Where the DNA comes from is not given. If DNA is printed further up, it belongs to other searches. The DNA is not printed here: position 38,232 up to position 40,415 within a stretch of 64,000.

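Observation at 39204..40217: Five tandem 68-aa winged-HTH-like repeats in a 628-aa protein next to the pilin/T4SS neighbourhood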

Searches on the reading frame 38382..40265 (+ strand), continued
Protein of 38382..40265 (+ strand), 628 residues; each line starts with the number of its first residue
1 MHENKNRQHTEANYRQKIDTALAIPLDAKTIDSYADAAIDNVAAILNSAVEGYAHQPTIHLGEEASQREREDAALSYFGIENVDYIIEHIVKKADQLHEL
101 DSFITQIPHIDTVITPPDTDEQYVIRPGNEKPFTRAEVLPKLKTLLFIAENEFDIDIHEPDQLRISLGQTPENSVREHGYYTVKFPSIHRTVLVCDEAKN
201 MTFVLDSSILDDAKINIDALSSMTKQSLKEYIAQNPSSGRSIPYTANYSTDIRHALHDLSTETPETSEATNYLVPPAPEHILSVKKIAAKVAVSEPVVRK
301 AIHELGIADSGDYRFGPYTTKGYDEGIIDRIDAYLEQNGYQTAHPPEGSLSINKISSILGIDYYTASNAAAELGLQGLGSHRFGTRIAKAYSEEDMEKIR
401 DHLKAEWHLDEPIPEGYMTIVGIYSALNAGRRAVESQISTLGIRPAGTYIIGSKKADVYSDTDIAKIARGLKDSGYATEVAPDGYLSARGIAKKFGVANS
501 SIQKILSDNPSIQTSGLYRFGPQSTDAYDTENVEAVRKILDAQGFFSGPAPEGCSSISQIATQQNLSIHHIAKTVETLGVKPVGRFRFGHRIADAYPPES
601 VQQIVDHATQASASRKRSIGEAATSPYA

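Call 90: find_homologous_proteins(query=A3, max_evalue=1e-10)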
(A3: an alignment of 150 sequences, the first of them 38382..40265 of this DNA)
Query A3 (150 sequences) (628 aa, profile of the alignment): 5 proteins with E <= 1e-10 among 8000 candidates.
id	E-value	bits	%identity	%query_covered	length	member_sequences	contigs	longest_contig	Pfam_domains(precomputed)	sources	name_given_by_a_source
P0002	0.0e+0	1328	27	96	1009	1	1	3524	PF19555.5,PF08279.19,PF13730.13,PF12802.14,PF00392.28,PF13545.13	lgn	-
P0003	2.8e-277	940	31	95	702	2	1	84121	PF08279.19,PF13730.13,PF18039.8,PF14053.12,PF13542.13,PF00392.28,PF17195.10,PF08784.18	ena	-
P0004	1.5e-196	673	30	96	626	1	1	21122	-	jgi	jgi:hypothetical protein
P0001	5.4e-190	651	37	98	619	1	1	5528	PF08279.19,PF13730.13,PF14493.13,PF00392.28,PF08220.19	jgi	-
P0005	1.3e-130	455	29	70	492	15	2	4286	-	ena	-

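Call 95: search_protein_families(library=pfam, proteins=[L016:4791-5600:+, L016:8246-10291:+, L016:10346-12384:+, L016:4260-4685:+, L014:4139-5479:-, L014:2811-4055:-, L015:1160-2659:+, L015:2951-4390:+, L015:9223-11976:+, L016:5635-8259:+], max_evalue=0.001)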
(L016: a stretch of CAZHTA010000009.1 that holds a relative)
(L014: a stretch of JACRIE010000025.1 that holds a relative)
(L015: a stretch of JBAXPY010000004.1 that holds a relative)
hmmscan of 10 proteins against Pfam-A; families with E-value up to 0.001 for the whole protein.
L016:4791-5600:+ (269 aa): 2 families
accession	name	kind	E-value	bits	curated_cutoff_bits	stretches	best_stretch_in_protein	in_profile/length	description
PF06750.18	A24_N_bact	-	8.8e-24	83.8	23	1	21-105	1-83/84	Bacterial Peptidase A24 N-terminal domain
PF01478.23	Peptidase_A24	-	5.6e-15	56.1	26.5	1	121-225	1-103/104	Type IV leader peptidase family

L016:8246-10291:+ (681 aa): 9 families
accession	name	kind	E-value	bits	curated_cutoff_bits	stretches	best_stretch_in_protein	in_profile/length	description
PF01653.23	DNA_ligase_aden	-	8.4e-82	274.9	27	1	77-325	3-253/253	NAD-dependent DNA ligase adenylation domain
PF03120.22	DNA_ligase_OB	-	2.2e-33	114.4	32.9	1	328-405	1-78/79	NAD-dependent DNA ligase OB-fold domain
PF12826.13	HHH_2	-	2.7e-25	88.8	27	1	523-586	1-64/64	Helix-hairpin-helix motif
PF00533.33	BRCT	-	1.7e-19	70.2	21.3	1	606-678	4-77/78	BRCA1 C Terminus (BRCT) domain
PF14520.12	HHH_5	-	1.6e-15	57.8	27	1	526-575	3-53/57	Helix-hairpin-helix domain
PF12738.14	PTCB-BRCT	-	5.5e-09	36.3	22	1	618-670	7-59/63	twin BRCT domain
PF00633.29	HHH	-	5.8e-06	26.3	24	1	547-575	1-29/30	Helix-hairpin-helix motif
PF03119.21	DNA_ligase_ZBD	-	6.5e-05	23.2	25.8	1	415-447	2-27/27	NAD-dependent DNA ligase C4 zinc finger domain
PF16589.12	BRCT_2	-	0.00015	22.4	27.3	1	608-671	3-66/86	BRCT domain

L016:10346-12384:+ (679 aa): 3 families
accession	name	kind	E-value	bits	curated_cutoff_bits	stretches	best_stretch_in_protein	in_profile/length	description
PF01326.24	PPDK_N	-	3.3e-126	421.4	27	1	16-341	2-320/328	Pyruvate phosphate dikinase, AMP/ATP-binding domain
PF02896.24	PEP-utilizers_C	-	2.2e-26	93.2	22.8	1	474-678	16-185/293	PEP-utilising enzyme, PEP-binding domain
PF00391.29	PEP-utilizers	-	8.7e-26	89.8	23.1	1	380-451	1-72/72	PEP-utilising enzyme, mobile domain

L016:4260-4685:+ (141 aa): 2 families
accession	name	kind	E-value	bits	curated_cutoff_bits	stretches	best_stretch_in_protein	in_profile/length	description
PF07963.17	N_methyl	-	9.5e-09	34.9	21.2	1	2-25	3-26/27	Prokaryotic N-terminal methylation motif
PF08334.16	T2SSG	-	0.00017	22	21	1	35-117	8-87/108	Type II secretion system (T2SS), protein G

L014:4139-5479:- (446 aa): 2 families
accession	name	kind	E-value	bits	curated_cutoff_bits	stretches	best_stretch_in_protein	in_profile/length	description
PF00206.25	Lyase_1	-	2.4e-55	188.6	27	1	10-306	1-304/312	Lyase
PF08328.16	ASL_C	-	9.9e-48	161.4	35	1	326-440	1-115/115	Adenylosuccinate lyase C-terminal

L014:2811-4055:- (414 aa): 4 families
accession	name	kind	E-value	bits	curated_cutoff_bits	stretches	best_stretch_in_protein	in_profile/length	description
PF00155.27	Aminotran_1_2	-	5.9e-53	180.8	19.7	1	45-386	2-348/361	Aminotransferase class I and II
PF01041.23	DegT_DnrJ_EryC1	-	3.5e-12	46.7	19.8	1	119-219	52-146/360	DegT/DnrJ/EryC1/StrS aminotransferase family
PF01053.26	Cys_Met_Meta_PP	-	5.3e-07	29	27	1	112-221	73-176/381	Cys/Met metabolism PLP-dependent enzyme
PF00266.25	Aminotran_5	-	5.9e-07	29.2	21.5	1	93-207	48-167/371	Aminotransferase class-V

L015:1160-2659:+ (499 aa): 1 family
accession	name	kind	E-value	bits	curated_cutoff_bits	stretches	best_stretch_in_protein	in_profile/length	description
PF00391.29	PEP-utilizers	-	1.3e-23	82.8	23.1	1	422-492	2-72/72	PEP-utilising enzyme, mobile domain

L015:2951-4390:+ (479 aa): 1 family
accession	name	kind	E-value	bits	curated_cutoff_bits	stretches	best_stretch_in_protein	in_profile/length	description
PF00391.29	PEP-utilizers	-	8.8e-27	93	23.1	1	402-472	2-72/72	PEP-utilising enzyme, mobile domain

L015:9223-11976:+ (917 aa): 5 families
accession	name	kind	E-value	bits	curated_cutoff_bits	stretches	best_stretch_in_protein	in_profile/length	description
PF00122.25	E1-E2_ATPase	-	4.5e-45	153.8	28.1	1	121-313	2-180/181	E1-E2 ATPase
PF00689.26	Cation_ATPase_C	-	2.6e-37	128.7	27.3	1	729-910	1-173/175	Cation transporting ATPase, C-terminus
PF13246.12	Cation_ATPase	-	6.7e-18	64.9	21.7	1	394-478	1-90/91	Cation transport ATPase (P-type)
PF00690.31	Cation_ATPase_N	-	3e-16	59.3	20.4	1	15-80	2-68/69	Cation transporter/ATPase, N-terminus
PF00702.32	Hydrolase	-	1.6e-14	55.2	26.4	1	528-659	85-191/191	haloacid dehalogenase-like hydrolase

L016:5635-8259:+ (874 aa): 0 families

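Call 105: search_dna_similar(query=window:38382-40265:+, collection=plasmids, mode=protein, max_evalue=0.01, max_rows=10)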
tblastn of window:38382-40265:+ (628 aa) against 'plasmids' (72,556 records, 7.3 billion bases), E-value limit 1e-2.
No match.

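Call 106: find_related_loci(query=A6, collection=viral_contigs, flank=5000)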
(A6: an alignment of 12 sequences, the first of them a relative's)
Query A6 (591 aa) in viral_contigs; peptide patterns used: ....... (x = any residue, [..] = any of these).
62 stretches matched a pattern, but none encodes a relative of the query by tblastn (E <= 1e-3).
